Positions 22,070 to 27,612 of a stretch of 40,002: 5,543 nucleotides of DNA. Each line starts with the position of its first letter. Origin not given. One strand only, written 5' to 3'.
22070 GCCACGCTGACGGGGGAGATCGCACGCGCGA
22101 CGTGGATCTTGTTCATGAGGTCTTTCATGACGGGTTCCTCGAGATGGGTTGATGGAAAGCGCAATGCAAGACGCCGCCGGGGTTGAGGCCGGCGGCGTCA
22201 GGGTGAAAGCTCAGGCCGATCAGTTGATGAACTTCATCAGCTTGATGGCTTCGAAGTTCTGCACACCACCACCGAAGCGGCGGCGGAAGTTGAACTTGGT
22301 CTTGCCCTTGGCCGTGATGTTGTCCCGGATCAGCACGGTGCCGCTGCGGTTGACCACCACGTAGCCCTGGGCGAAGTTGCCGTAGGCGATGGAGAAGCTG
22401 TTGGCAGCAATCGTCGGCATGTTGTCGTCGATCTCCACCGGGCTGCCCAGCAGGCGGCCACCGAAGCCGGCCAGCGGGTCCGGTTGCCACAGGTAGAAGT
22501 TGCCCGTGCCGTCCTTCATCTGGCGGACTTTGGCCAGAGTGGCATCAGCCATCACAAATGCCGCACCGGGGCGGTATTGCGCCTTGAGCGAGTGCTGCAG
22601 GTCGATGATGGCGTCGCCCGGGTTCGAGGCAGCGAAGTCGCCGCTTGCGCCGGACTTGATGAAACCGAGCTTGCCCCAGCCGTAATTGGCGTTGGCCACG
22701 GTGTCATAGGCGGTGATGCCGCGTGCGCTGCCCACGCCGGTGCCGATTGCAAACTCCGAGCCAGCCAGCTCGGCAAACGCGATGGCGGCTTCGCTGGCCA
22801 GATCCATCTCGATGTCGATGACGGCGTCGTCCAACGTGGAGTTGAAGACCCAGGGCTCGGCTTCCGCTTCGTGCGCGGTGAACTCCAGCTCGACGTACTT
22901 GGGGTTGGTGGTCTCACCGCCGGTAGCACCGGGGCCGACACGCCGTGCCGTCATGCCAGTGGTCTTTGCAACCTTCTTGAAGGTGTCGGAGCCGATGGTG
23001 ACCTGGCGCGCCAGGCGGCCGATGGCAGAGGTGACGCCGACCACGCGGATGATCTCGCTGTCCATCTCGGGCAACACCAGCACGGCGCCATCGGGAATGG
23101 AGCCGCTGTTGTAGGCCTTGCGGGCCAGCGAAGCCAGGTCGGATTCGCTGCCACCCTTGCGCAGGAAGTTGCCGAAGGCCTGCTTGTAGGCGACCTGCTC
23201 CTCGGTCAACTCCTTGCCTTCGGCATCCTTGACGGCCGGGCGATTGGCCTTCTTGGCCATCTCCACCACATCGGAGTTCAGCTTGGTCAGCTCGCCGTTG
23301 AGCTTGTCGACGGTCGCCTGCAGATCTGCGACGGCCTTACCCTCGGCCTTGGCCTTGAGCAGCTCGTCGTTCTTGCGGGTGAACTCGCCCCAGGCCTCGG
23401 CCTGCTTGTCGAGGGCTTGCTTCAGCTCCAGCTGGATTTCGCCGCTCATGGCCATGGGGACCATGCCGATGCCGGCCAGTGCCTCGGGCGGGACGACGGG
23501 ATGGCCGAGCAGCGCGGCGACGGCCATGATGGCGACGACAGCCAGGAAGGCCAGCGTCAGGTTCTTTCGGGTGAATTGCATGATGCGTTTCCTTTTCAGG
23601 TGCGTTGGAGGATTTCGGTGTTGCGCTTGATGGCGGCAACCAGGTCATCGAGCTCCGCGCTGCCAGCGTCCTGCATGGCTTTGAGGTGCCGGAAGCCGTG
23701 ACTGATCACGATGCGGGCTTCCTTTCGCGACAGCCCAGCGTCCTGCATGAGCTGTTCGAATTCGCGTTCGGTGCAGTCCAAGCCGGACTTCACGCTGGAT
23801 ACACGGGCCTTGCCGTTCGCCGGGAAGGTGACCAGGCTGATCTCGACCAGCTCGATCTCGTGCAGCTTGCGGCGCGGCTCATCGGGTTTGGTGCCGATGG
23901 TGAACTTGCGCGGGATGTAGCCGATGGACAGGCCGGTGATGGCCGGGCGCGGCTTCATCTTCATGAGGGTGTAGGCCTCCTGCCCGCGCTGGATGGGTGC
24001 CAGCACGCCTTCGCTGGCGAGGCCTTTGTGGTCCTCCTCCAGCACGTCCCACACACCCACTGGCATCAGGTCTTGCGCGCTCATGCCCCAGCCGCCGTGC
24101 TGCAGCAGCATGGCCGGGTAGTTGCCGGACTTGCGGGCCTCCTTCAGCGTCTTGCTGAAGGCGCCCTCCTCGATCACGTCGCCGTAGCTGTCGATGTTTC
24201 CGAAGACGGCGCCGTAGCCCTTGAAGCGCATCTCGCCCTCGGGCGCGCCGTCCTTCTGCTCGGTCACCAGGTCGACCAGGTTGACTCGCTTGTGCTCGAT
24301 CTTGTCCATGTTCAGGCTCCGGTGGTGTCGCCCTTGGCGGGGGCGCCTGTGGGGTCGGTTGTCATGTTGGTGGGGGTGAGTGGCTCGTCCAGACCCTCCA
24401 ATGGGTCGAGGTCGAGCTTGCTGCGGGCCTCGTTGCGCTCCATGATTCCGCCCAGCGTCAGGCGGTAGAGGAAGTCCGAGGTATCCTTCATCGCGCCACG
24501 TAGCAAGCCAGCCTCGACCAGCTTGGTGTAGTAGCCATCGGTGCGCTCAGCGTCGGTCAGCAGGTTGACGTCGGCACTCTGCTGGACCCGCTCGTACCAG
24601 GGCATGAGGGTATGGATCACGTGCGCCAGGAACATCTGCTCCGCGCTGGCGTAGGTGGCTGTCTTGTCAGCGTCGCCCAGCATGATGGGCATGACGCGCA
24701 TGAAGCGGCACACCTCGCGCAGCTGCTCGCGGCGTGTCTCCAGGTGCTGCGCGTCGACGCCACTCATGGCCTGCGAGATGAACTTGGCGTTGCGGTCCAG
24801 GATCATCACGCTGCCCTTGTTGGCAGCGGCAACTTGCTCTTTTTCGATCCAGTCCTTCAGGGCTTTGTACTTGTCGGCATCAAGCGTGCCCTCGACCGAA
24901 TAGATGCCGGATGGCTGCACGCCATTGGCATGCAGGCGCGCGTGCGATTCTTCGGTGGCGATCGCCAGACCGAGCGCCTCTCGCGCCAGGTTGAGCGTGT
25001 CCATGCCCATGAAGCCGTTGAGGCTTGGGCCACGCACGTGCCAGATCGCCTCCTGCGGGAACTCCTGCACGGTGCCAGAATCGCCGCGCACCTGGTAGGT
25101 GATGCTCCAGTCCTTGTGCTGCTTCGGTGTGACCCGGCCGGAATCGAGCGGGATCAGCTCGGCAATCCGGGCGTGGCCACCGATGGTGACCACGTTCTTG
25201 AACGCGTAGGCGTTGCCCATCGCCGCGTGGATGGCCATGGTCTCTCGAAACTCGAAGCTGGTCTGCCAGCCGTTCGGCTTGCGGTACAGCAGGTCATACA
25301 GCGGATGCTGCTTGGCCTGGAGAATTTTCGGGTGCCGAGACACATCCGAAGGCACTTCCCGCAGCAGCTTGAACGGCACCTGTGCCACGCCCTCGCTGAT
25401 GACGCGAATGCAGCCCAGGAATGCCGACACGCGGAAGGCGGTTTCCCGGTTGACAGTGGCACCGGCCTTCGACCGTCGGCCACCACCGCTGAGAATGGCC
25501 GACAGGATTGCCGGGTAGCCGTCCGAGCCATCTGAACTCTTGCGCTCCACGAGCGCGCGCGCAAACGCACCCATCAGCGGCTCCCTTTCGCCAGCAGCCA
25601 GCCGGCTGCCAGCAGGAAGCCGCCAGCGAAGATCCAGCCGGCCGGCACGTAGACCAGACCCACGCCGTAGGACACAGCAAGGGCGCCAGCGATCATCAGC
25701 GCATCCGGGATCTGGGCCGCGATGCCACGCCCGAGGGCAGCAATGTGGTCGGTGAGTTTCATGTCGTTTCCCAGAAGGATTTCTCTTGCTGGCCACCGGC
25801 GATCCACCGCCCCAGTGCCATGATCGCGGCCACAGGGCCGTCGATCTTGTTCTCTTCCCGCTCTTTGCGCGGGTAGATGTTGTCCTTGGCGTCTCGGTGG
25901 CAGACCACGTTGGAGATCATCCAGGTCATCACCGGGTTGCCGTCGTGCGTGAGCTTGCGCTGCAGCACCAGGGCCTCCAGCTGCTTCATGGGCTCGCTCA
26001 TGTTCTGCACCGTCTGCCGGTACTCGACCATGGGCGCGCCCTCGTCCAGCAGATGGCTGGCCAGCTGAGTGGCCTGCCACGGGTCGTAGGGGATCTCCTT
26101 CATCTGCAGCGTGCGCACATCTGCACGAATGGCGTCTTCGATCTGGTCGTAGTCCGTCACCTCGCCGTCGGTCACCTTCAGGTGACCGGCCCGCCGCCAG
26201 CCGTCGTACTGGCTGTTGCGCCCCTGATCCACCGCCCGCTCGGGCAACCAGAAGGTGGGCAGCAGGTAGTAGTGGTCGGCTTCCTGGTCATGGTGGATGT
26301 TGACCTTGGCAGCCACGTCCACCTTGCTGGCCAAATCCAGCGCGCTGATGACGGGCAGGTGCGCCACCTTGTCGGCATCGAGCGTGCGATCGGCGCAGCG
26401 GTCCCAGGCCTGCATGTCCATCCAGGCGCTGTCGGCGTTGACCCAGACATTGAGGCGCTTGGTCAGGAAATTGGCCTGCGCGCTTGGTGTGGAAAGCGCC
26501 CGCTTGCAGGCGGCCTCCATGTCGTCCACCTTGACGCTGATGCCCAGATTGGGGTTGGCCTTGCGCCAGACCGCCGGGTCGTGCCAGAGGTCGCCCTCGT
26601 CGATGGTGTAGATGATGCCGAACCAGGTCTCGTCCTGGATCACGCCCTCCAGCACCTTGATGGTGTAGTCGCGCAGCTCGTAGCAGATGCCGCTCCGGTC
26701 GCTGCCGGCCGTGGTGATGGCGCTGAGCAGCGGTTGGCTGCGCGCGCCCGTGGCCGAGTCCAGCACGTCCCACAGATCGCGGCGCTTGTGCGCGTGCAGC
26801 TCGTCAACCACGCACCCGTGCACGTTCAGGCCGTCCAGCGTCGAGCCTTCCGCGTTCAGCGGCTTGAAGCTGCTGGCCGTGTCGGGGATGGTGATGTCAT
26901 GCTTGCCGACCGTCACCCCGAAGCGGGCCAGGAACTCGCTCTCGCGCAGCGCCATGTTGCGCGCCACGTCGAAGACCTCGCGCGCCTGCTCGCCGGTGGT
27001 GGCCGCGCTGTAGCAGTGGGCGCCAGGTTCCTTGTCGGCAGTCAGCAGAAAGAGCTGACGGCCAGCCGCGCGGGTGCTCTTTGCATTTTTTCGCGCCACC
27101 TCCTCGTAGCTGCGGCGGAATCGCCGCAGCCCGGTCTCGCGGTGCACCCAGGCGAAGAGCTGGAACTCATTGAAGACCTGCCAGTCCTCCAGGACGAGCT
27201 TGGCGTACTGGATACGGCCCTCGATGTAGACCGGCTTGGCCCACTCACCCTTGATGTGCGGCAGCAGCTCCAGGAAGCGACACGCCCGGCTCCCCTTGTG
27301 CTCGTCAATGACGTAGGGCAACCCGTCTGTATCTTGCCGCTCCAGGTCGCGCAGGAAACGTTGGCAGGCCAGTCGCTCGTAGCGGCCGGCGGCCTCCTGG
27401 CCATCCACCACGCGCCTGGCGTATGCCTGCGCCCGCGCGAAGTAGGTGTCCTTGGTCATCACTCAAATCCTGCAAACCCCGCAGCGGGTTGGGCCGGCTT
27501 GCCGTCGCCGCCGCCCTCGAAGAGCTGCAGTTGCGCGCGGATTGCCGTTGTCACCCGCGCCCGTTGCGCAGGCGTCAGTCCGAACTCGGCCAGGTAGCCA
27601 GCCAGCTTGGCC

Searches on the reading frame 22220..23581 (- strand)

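Call 17: search_protein_families(library=phrogs, proteins=[window:22220-23581:-], max_evalue=0.00001)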
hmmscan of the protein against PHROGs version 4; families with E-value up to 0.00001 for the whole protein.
window:22220-23581:- (453 aa): 2 families
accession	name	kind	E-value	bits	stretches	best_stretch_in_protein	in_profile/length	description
phrog_10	-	head and packaging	1.6e-51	177.2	1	19-450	222-634/752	major head protein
phrog_15928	-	head and packaging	1.2e-27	98.1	1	321-450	50-178/185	major head protein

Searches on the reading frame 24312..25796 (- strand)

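Call 17: search_protein_families(library=phrogs, proteins=[window:24312-25796:-], max_evalue=0.00001)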
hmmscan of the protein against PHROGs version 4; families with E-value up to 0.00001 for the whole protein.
window:24312-25796:- (494 aa): 5 families
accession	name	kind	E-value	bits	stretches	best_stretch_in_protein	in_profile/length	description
phrog_12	-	head and packaging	2.7e-82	278.8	1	91-483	65-435/646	portal protein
phrog_2662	-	head and packaging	1.4e-45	157.1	1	114-488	58-430/717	portal protein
phrog_5929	-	head and packaging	2.5e-30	106.5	1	280-480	3-201/228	portal protein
phrog_11323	-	unknown function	1.4e-16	61.7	1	379-482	7-110/130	-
phrog_2271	-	head and packaging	5.7e-14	51.8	1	108-470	37-390/859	portal protein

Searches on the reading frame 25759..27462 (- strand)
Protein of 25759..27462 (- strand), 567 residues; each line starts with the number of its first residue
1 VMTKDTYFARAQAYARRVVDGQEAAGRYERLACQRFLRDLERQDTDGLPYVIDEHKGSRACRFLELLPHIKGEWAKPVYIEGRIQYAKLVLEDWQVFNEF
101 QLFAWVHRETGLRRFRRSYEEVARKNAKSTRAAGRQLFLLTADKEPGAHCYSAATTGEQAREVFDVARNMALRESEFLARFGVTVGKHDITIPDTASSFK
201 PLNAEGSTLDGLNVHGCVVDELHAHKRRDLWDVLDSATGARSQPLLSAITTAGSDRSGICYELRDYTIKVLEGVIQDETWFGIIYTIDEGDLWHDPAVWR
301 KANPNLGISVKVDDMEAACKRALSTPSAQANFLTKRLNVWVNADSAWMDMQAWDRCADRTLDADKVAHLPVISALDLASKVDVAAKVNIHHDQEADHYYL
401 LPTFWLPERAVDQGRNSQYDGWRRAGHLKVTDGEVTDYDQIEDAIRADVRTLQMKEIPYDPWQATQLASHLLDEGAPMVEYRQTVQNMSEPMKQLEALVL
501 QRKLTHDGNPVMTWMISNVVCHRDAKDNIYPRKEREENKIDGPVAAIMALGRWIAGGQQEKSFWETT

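Call 17: search_protein_families(library=phrogs, proteins=[window:25759-27462:-], max_evalue=0.00001)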
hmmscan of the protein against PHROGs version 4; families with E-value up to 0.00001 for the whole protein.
window:25759-27462:- (567 aa): 8 families
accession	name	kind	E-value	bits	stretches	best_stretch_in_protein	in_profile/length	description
phrog_9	-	head and packaging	1e-168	564.7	1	13-559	169-669/812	terminase large subunit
phrog_2699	-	head and packaging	4.1e-90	302.9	1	265-561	3-301/315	terminase large subunit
phrog_4914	-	head and packaging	5.4e-41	141.5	1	3-215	3-211/213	terminase large subunit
phrog_10517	-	head and packaging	1.5e-32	113.9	1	9-168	35-182/207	terminase large subunit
phrog_7331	-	head and packaging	4.4e-30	104.6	1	463-560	2-99/113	terminase large subunit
phrog_37124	-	unknown function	1.5e-09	38.9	1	375-488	1-129/143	-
phrog_7622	-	head and packaging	5.6e-08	33.6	1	102-241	68-208/224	terminase large subunit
phrog_2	-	head and packaging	8.5e-06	25.8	0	124-495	286-561/807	terminase large subunit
